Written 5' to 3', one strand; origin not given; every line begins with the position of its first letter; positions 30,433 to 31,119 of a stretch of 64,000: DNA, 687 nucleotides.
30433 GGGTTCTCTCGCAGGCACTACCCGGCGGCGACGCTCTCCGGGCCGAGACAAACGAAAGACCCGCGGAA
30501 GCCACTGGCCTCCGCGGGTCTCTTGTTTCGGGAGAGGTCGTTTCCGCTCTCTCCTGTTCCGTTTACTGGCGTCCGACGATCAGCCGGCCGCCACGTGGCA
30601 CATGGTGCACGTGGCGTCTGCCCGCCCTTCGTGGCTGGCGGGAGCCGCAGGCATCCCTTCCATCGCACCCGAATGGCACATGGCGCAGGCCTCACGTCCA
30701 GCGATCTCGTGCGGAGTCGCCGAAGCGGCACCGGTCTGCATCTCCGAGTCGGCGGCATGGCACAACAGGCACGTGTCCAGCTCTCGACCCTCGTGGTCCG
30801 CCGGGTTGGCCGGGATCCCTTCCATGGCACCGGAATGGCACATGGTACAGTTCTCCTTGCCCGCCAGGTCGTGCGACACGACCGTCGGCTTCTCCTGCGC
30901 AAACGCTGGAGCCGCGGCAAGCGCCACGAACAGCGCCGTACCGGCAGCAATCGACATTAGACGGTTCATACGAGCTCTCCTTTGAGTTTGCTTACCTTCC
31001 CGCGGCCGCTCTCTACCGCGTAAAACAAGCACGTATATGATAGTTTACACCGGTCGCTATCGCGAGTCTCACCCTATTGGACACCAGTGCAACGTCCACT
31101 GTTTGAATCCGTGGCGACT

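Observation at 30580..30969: Small tetraheme cytochrome built from an internal tandem duplication of a diheme unit (visible at protein and DNA level)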

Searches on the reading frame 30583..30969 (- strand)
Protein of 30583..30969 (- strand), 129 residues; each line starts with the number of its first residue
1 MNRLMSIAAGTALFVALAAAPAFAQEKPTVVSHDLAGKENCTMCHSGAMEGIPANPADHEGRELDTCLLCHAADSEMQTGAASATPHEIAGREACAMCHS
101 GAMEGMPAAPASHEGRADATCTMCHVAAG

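Call 5: search_protein_families(library=pfam, proteins=[window:30583-30969:-], max_evalue=1)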
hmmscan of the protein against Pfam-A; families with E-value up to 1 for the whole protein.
window:30583-30969:- (129 aa): 11 families
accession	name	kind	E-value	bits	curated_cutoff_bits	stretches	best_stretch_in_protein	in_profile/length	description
PF23145.1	Zf_2nd_IFT121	-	4e-09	36.4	25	1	83-100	25-42/45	IFT121, second zinc finger domain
PF14522.11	Cytochrome_C7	-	2.1e-06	27.9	24.8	2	63-125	12-66/67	Cytochrome c7 and related cytochrome c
PF02085.21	Cytochrom_CIII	-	2e-05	25.3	22.9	1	23-125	15-101/101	Class III cytochrome C family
PF14537.11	Cytochrom_c3_2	-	0.00099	20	25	1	39-125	7-78/79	Cytochrome c3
PF22113.1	Mtrc-MtrF_II-IV_dom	-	0.0024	17.9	30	1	38-127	6-90/176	Outer membrane cytochrome MtrC/MtrF-like, domains II/IV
PF09699.15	Paired_CXXCH_1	-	0.012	15.8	20.6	1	35-74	3-39/41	Doubled CXXCH motif (Paired_CXXCH_1)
PF11162.13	DUF2946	-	0.026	15.7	23.7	0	12-78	4-81/117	Protein of unknown function (DUF2946)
PF00034.26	Cytochrom_C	-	0.044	15.5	21.3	1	35-56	7-28/90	Cytochrome c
PF09626.15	DHC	-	0.29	12.6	22.2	0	27-51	85-114/116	Dihaem cytochrome c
PF13435.11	Cytochrome_C554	-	0.65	11.4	20.8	1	61-100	45-84/84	Cytochrome c554 and c-prime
PF24089.1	DUF7374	-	0.72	10.2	27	0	37-73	62-98/106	Family of unknown function (DUF7374)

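Call 7: find_homologous_proteins(query=window:30583-30969:-, max_evalue=0.001)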
Query window:30583-30969:- (129 aa): 110 proteins with E <= 0.001 among 351 candidates.
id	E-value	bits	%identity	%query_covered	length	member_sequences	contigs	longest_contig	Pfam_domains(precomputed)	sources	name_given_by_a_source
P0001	1.0e-69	250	91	100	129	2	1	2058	PF23145.2,PF14522.12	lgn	-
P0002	8.8e-66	238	87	100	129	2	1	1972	PF23145.2,PF14522.12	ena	-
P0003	4.2e-60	219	79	100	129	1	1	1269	PF23145.2,PF02085.22,PF14522.12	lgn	-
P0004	8.3e-59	215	80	100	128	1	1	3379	PF23145.2,PF14522.12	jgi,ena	-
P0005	7.1e-56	206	74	100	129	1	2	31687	PF23145.2,PF14522.12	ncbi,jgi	jgi:hypothetical protein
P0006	1.2e-54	202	78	92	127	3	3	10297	PF23145.2,PF14522.12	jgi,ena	-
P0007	2.6e-54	201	76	100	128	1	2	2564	PF23145.2,PF14522.12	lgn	-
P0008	5.2e-54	200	77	92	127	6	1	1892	PF23145.2,PF14522.12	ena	-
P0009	1.1e-53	199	78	92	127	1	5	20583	PF23145.2,PF14522.12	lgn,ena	-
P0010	1.9e-53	198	77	92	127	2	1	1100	PF23145.2,PF14522.12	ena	-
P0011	2.4e-53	197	77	92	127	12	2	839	PF23145.2,PF14522.12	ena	-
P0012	2.5e-53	197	78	92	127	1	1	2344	PF23145.2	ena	-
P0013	3.9e-52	194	74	100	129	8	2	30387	PF23145.2,PF14522.12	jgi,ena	-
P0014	5.1e-52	193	75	92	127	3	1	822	PF23145.2,PF14522.12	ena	-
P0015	3.2e-51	191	72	100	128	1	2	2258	PF23145.2,PF14522.12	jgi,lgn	jgi:hypothetical protein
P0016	1.3e-50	189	71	100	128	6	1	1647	PF23145.2,PF14522.12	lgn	-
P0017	1.4e-49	185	69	100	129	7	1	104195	PF23145.2,PF02085.22,PF14522.12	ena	-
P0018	8.2e-49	183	68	100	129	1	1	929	PF09699.16,PF14522.12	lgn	-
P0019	9.6e-49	183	67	95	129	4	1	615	PF23145.2,PF14522.12,PF22113.2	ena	-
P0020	4.6e-48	180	65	98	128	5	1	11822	PF23145.2,PF14522.12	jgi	jgi:hypothetical protein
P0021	5.0e-48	180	66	100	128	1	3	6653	PF23145.2,PF14522.12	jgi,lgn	-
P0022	6.0e-48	180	65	98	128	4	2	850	PF23145.2,PF14522.12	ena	-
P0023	1.1e-47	179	68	100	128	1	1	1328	PF23145.2,PF02085.22,PF14522.12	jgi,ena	-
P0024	1.4e-47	179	68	100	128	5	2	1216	PF23145.2,PF02085.22,PF14522.12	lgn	-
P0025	2.9e-47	178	70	97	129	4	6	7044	PF23145.2,PF14522.12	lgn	-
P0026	4.5e-47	177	64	100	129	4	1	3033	PF23145.2,PF14522.12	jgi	-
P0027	5.8e-47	177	67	97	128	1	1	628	PF14522.12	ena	-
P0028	3.3e-46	174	65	100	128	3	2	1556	PF23145.2,PF14522.12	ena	-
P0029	8.6e-46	173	66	100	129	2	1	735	PF23145.2,PF14522.12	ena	-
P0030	1.2e-45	173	66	100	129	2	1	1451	PF23145.2,PF02085.22,PF14522.12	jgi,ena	-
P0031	1.1e-44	169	67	100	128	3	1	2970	PF09699.16,PF14522.12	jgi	jgi:hypothetical protein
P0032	1.7e-44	169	65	100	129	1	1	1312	PF23145.2,PF14522.12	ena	-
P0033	2.4e-44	168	63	100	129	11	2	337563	PF23145.2,PF14522.12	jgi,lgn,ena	-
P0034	3.7e-44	168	63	100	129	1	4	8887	PF23145.2,PF14522.12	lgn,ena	-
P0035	4.1e-44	168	65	100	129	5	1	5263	PF23145.2,PF14522.12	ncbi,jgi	jgi:hypothetical protein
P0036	2.2e-43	165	62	97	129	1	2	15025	PF23145.2,PF14522.12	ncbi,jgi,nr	ncbi:MAG: hypothetical protein M8866_07400 [marine benthic group bacterium]|jgi:hypothetical protein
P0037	3.5e-43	165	59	98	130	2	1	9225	PF23145.2,PF14522.12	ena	-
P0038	2.3e-42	162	63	100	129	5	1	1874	PF23145.2,PF02085.22,PF14522.12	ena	-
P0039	2.6e-42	162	63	100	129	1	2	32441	PF23145.2,PF14522.12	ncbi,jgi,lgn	-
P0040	3.7e-42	161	61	81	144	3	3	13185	PF09699.16,PF23145.2,PF14522.12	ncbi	-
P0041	4.3e-42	161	62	100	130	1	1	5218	PF14522.12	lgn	-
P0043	2.0e-41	159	62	100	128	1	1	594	PF09699.16,PF14522.12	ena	-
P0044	3.7e-41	158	59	97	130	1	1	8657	PF23145.2,PF14522.12,PF22113.2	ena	-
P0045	1.3e-40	156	64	98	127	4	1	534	PF14522.12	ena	-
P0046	2.4e-40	156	61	100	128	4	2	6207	PF09699.16,PF23145.2,PF14522.12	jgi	jgi:hypothetical protein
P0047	2.5e-40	155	60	92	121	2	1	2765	PF23145.2,PF14522.12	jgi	-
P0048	7.5e-40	154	61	97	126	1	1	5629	PF09699.16,PF23145.2,PF14522.12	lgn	-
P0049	2.3e-39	152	56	98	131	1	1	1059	PF23145.2,PF14522.12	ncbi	-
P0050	6.8e-39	151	59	100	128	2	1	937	PF09699.16,PF23145.2,PF14522.12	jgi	jgi:hypothetical protein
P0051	7.3e-39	151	60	92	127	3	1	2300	PF09699.16,PF23145.2,PF14522.12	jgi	jgi:hypothetical protein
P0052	1.1e-38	150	56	99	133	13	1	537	PF14522.12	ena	-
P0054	1.8e-38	149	59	100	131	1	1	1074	PF02085.22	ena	-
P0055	6.7e-38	148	60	97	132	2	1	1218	PF09699.16,PF14522.12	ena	-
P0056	8.4e-38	147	58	93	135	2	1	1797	PF23145.2,PF14522.12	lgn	-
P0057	8.6e-38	147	64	79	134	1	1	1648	PF23145.2,PF14522.12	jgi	jgi:hypothetical protein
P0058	1.7e-37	146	65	79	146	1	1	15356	PF09699.16,PF02085.22,PF14522.12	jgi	jgi:hypothetical protein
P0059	1.3e-36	143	56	100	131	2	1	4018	PF02085.22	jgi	jgi:hypothetical protein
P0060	1.5e-36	143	55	99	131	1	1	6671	PF23145.2,PF14522.12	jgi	jgi:hypothetical protein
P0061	4.3e-36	142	61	80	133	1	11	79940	PF23145.2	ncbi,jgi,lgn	jgi:hypothetical protein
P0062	1.6e-35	140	56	95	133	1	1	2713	PF23145.2,PF14522.12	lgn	-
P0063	1.9e-35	140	54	100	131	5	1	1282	PF14522.12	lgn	-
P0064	2.6e-35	139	56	88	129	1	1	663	PF14522.12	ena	-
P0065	5.7e-35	138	54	98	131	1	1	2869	PF09699.16,PF23145.2,PF14522.12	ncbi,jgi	jgi:hypothetical protein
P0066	2.0e-34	136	56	93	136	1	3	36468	PF23145.2,PF14522.12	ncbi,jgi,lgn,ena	-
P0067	3.0e-34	136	55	77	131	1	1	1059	PF23145.2,PF14522.12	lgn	-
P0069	4.1e-34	135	52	95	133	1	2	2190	PF23145.2,PF14522.12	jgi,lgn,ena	-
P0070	4.2e-34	135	55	92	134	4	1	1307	PF23145.2,PF02085.22,PF14522.12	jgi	jgi:hypothetical protein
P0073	1.0e-33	134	54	95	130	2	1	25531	PF23145.2,PF14522.12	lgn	-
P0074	1.1e-33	134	50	100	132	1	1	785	PF02085.22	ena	-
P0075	1.2e-33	134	57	86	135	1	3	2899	PF14522.12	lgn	-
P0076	1.2e-33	134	55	95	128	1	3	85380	PF23145.2,PF14522.12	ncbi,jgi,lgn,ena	ncbi:MAG TPA: hypothetical protein VGA37_10210 [Gemmatimonadales bacterium]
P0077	1.6e-33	133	52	93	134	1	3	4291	PF23145.2,PF14522.12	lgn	-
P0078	3.0e-33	133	53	100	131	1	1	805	PF02085.22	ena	-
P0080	7.5e-33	131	55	100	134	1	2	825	PF14522.12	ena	-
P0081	1.5e-32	130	51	95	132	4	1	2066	PF14522.12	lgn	-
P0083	4.7e-32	129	53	99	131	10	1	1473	PF14522.12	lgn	-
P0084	9.6e-32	128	50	88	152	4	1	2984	PF23145.2,PF14522.12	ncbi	-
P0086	4.4e-31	126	50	90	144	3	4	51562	PF09699.16,PF14522.12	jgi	jgi:hypothetical protein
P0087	5.5e-31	125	55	86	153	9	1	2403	PF14522.12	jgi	jgi:hypothetical protein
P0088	6.1e-31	125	50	99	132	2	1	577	PF02085.22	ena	-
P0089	8.3e-31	125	53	100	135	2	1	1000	PF14522.12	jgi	jgi:hypothetical protein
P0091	1.7e-30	124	50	99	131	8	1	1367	PF23145.2,PF14522.12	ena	-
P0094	2.7e-29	120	50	100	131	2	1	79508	-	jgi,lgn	-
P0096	6.7e-29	119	54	84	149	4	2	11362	PF14522.12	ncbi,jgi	jgi:hypothetical protein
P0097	7.7e-29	118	48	99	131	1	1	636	PF23145.2,PF14522.12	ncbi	-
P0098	1.2e-28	118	50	100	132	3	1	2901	PF09699.16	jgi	jgi:hypothetical protein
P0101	9.8e-25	105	46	100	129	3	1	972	PF23145.2,PF14522.12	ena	-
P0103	5.0e-23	100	65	55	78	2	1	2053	-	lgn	-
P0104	2.7e-22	97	48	97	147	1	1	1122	PF09699.16,PF02085.22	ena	-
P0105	5.8e-22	96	48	90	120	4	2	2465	PF14522.12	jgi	jgi:hypothetical protein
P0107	1.7e-21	95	65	56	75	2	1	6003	-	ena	-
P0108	3.9e-17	81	68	47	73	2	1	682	-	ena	-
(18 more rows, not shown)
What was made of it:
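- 30580..30969 (-): Gene for the 129-aa pre-protein (tetraheme c-type cytochrome, two diheme units). 110 homologues of 127-135 aa (call 7).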

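Call 8: search_solved_structures(query=window:30583-30969:-, max_evalue=10, show_alignments=3)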
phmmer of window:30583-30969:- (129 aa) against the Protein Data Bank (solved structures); distinct sequences matched with E-value up to 10: 9.
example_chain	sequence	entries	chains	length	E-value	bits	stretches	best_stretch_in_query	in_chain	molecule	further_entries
2ozy_A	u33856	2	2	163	0.0043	20.6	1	58-125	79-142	Cytochrome c-type protein nrfB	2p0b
3oue_A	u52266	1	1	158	0.15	15.6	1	63-102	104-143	Cytochrome c family protein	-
8snb_1K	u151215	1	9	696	0.15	15.6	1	68-115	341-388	Coiled-coil domain-containing protein 81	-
3ov0_A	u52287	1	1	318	0.39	14.3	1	63-102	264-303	Cytochrome c family protein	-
3cao_A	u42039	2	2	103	0.93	13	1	32-103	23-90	CYTOCHROME C3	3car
9e6s_A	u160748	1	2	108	1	12.9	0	57-94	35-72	B-cell lymphoma/leukemia 11A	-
1d4d_A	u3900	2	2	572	1.1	12.9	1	39-114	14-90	FLAVOCYTOCHROME C FUMARATE REDUCTASE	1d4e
1d4c_A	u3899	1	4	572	1.1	12.8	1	39-114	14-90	FLAVOCYTOCHROME C FUMARATE REDUCTASE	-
6i5b_A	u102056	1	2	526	4.7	10.8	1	32-129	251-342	Uncharacterized protein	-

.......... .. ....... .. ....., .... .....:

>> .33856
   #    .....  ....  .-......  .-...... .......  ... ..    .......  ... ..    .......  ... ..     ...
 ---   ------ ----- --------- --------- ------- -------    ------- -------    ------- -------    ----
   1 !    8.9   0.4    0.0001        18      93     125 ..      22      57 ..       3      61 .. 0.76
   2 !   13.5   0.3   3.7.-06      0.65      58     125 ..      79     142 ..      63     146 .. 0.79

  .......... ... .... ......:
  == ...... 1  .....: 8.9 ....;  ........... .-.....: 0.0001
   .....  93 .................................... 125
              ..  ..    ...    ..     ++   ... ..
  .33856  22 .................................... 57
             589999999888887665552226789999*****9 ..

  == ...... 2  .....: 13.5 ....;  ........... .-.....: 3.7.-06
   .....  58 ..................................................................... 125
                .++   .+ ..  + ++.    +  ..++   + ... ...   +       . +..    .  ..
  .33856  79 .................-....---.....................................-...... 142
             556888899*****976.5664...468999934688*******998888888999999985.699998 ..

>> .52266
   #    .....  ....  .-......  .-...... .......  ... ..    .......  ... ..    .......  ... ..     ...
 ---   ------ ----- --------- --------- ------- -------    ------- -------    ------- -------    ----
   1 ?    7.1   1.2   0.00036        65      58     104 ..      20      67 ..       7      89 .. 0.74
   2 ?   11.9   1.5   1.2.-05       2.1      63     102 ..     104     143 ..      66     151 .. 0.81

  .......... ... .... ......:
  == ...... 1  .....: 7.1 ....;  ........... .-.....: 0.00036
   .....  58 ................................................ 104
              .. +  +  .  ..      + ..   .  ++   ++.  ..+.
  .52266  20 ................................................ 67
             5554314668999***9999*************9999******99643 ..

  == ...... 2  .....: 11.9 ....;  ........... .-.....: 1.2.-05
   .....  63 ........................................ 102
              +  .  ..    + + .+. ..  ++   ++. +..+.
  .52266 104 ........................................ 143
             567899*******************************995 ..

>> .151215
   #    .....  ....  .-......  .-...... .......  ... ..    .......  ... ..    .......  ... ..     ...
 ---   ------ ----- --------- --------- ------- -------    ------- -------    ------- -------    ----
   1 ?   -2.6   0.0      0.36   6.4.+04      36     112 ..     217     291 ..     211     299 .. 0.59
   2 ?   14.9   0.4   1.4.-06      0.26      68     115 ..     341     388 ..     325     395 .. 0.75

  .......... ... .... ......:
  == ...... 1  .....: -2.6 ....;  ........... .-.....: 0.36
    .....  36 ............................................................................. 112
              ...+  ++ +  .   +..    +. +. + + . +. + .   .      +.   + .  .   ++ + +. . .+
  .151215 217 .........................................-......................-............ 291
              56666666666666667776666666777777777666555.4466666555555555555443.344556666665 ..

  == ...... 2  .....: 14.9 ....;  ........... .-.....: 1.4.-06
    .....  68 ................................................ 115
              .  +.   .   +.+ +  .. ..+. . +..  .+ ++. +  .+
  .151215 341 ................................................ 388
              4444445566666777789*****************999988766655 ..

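Call 14: search_protein_families(library=ncbifam, proteins=[window:30583-30969:-], max_evalue=0.1)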
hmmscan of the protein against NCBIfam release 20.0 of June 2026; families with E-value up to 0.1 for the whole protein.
window:30583-30969:- (129 aa): 9 families
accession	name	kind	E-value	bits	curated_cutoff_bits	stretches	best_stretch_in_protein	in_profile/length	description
TIGR03153.1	cytochr_NrfH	equivalog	0.0013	18.8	134.2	0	38-72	102-134/138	cytochrome c nitrite reductase small subunit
TIGR04257.1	nanowire_3heme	domain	0.0023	18.1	40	0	65-125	24-74/75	c(7)-type cytochrome triheme domain-containing protein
TIGR03507.1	decahem_SO1788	subfamily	0.0044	15.5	209.3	2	39-100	244-303/672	OmcA/MtrC family decaheme c-type cytochrome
NF041028.1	decahem_GSU2203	exception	0.0048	16.1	325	1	38-126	125-208/317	GSU2203 family decaheme c-type cytochrome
NF045722.1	c3_cytochr_TmcA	equivalog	0.01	15.7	114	0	34-78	53-94/125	acidic tetraheme cytochrome c3 TmcA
NF045713.1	CxxCH_16_HmcA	equivalog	0.012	14.3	400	1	36-127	172-254/541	sulfate respiration complex hexadecaheme cytochrome HmcA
TIGR01904.2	GSu_C4xC__C2xCH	domain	0.017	14.9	27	0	67-113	24-70/73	CxxxxCH/CxxCH domain c-type cytochrome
NF041762.1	diheme_GEGP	equivalog_domain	0.051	12.8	300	1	25-80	16-64/359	GEGP motif-containing diheme protein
NF041895.1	choice_anch_V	domain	0.057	13.5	42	0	15-47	2-33/150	choice-of-anchor V domain-containing protein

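Call 15: find_encoding_contigs(protein=P0033, flank=10000, max_places=2)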
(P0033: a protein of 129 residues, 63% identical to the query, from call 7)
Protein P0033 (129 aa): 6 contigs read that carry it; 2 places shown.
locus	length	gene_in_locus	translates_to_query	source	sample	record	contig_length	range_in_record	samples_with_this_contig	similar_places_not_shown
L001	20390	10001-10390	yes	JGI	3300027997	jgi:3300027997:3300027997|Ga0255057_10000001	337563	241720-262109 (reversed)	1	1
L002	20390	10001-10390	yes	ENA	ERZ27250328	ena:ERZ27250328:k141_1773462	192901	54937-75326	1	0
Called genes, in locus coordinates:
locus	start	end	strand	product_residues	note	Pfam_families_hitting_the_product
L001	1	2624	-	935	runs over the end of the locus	PF09699:Paired_CXXCH_1 (faint), PF14522:Cytochrome_C7 (weak), PF14537:Cytochrom_c3_2 (faint), PF01292:Ni_hydr_CYTB (faint)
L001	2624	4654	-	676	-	PF09699:Paired_CXXCH_1 (faint), PF14522:Cytochrome_C7 (faint), PF14537:Cytochrom_c3_2 (faint), PF01292:Ni_hydr_CYTB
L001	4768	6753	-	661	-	PF03264:Cytochrom_NNT, PF02085:Cytochrom_CIII (faint), PF14522:Cytochrome_C7 (faint), PF14537:Cytochrom_c3_2 (faint), PF22113:Mtrc-MtrF_II-IV_dom (faint)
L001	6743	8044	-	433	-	PF03264:Cytochrom_NNT (faint), PF13435:Cytochrome_C554 (faint), PF14522:Cytochrome_C7 (faint), PF09699:Paired_CXXCH_1 (faint), PF22113:Mtrc-MtrF_II-IV_dom (faint), PF14537:Cytochrom_c3_2 (weak)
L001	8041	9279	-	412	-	PF00033:Cytochrome_B, PF14358:DUF4405 (weak), PF13631:Cytochrom_B_N_2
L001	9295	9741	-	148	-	-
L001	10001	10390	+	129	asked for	PF14522:Cytochrome_C7 (faint), PF23145:Zf_2nd_IFT121 (faint)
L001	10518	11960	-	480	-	PF09699:Paired_CXXCH_1 (faint), PF14522:Cytochrome_C7 (faint), PF22113:Mtrc-MtrF_II-IV_dom (faint), PF13435:Cytochrome_C554 (weak)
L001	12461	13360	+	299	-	PF01545:Cation_efflux, PF16916:ZT_dimer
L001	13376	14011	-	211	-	-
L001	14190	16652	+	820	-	PF09334:tRNA-synt_1g, PF00133:tRNA-synt_1, PF13603:tRNA-synt_1_2, PF00133:tRNA-synt_1, PF09334:tRNA-synt_1g (weak), PF08264:Anticodon_1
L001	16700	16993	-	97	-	PF04362:Iron_traffic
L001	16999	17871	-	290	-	PF00582:Usp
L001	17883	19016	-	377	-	PF10023:Aminopep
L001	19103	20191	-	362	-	PF02086:MethyltransfD12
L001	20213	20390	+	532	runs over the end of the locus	PF04413:Glycos_transf_N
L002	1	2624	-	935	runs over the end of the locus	PF09699:Paired_CXXCH_1 (faint), PF14522:Cytochrome_C7 (weak), PF14537:Cytochrom_c3_2 (faint), PF01292:Ni_hydr_CYTB (faint)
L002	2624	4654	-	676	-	PF09699:Paired_CXXCH_1 (faint), PF14522:Cytochrome_C7 (faint), PF14537:Cytochrom_c3_2 (faint), PF01292:Ni_hydr_CYTB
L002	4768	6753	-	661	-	PF03264:Cytochrom_NNT, PF02085:Cytochrom_CIII (faint), PF14522:Cytochrome_C7 (faint), PF14537:Cytochrom_c3_2 (faint), PF22113:Mtrc-MtrF_II-IV_dom (faint)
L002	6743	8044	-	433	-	PF03264:Cytochrom_NNT (faint), PF13435:Cytochrome_C554 (faint), PF14522:Cytochrome_C7 (faint), PF09699:Paired_CXXCH_1 (faint), PF22113:Mtrc-MtrF_II-IV_dom (faint), PF14537:Cytochrom_c3_2 (weak)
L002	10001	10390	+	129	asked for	PF14522:Cytochrome_C7 (faint), PF23145:Zf_2nd_IFT121 (faint)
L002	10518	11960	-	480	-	PF09699:Paired_CXXCH_1 (faint), PF14522:Cytochrome_C7 (faint), PF22113:Mtrc-MtrF_II-IV_dom (faint), PF13435:Cytochrome_C554 (weak)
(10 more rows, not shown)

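Call 16: find_encoding_contigs(protein=P0076, flank=10000, max_places=2)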
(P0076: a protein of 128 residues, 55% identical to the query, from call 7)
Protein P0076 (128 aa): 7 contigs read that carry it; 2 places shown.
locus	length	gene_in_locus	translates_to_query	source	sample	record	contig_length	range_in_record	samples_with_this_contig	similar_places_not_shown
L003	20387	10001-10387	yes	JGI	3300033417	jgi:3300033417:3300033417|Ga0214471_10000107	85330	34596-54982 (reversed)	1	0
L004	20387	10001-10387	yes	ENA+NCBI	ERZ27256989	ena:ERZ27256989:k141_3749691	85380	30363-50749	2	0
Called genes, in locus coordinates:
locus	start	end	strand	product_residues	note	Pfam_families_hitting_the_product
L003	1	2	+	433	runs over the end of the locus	PF01408:GFO_IDH_MocA, PF22725:GFO_IDH_MocA_C3 (weak), PF02894:GFO_IDH_MocA_C (weak)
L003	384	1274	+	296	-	PF00158:Sigma54_activat, PF01078:Mg_chelatase (faint), PF14532:Sigma54_activ_2, PF07728:AAA_5 (weak), PF25601:AAA_lid_14, PF02954:HTH_8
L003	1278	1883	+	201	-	PF07998:Peptidase_M54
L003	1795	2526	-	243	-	PF01292:Ni_hydr_CYTB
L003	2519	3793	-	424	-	PF09699:Paired_CXXCH_1 (faint), PF00684:DnaJ_CXXCXGXG (faint), PF14522:Cytochrome_C7 (faint), PF14537:Cytochrom_c3_2 (weak)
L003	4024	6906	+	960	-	PF09699:Paired_CXXCH_1 (faint), PF14522:Cytochrome_C7 (faint), PF14537:Cytochrom_c3_2 (faint), PF01292:Ni_hydr_CYTB (faint)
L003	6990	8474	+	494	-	-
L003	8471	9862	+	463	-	PF02085:Cytochrom_CIII (faint), PF09699:Paired_CXXCH_1 (faint), PF14522:Cytochrome_C7 (weak)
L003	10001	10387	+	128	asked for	PF14522:Cytochrome_C7 (faint), PF23145:Zf_2nd_IFT121 (faint)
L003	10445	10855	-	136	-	-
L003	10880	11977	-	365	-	PF00033:Cytochrome_B, PF13631:Cytochrom_B_N_2, PF00032:Cytochrom_B_C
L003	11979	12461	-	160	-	PF00355:Rieske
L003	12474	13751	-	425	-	PF09699:Paired_CXXCH_1 (faint), PF14522:Cytochrome_C7 (faint), PF22113:Mtrc-MtrF_II-IV_dom (faint), PF14537:Cytochrom_c3_2 (weak)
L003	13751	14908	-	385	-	PF00034:Cytochrom_C, PF13442:Cytochrome_CBB3 (weak), PF00034:Cytochrom_C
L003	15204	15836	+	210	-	PF13442:Cytochrome_CBB3 (faint)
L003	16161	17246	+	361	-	PF06452:CBM9_1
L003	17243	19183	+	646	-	PF00474:SSF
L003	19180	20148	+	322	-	PF04041:Glyco_hydro_130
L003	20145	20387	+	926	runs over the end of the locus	PF01074:Glyco_hydro_38N, PF09261:Alpha-mann_mid, PF07748:Glyco_hydro_38C (weak), PF17677:Glyco_hydro38C2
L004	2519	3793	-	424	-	PF09699:Paired_CXXCH_1 (faint), PF00684:DnaJ_CXXCXGXG (faint), PF14522:Cytochrome_C7 (faint), PF14537:Cytochrom_c3_2 (weak)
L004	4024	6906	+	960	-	PF09699:Paired_CXXCH_1 (faint), PF14522:Cytochrome_C7 (faint), PF14537:Cytochrom_c3_2 (faint), PF01292:Ni_hydr_CYTB (faint)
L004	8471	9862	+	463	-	PF02085:Cytochrom_CIII (faint), PF09699:Paired_CXXCH_1 (faint), PF14522:Cytochrome_C7 (weak)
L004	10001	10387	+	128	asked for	PF14522:Cytochrome_C7 (faint), PF23145:Zf_2nd_IFT121 (faint)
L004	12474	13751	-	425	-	PF09699:Paired_CXXCH_1 (faint), PF14522:Cytochrome_C7 (faint), PF22113:Mtrc-MtrF_II-IV_dom (faint), PF14537:Cytochrom_c3_2 (weak)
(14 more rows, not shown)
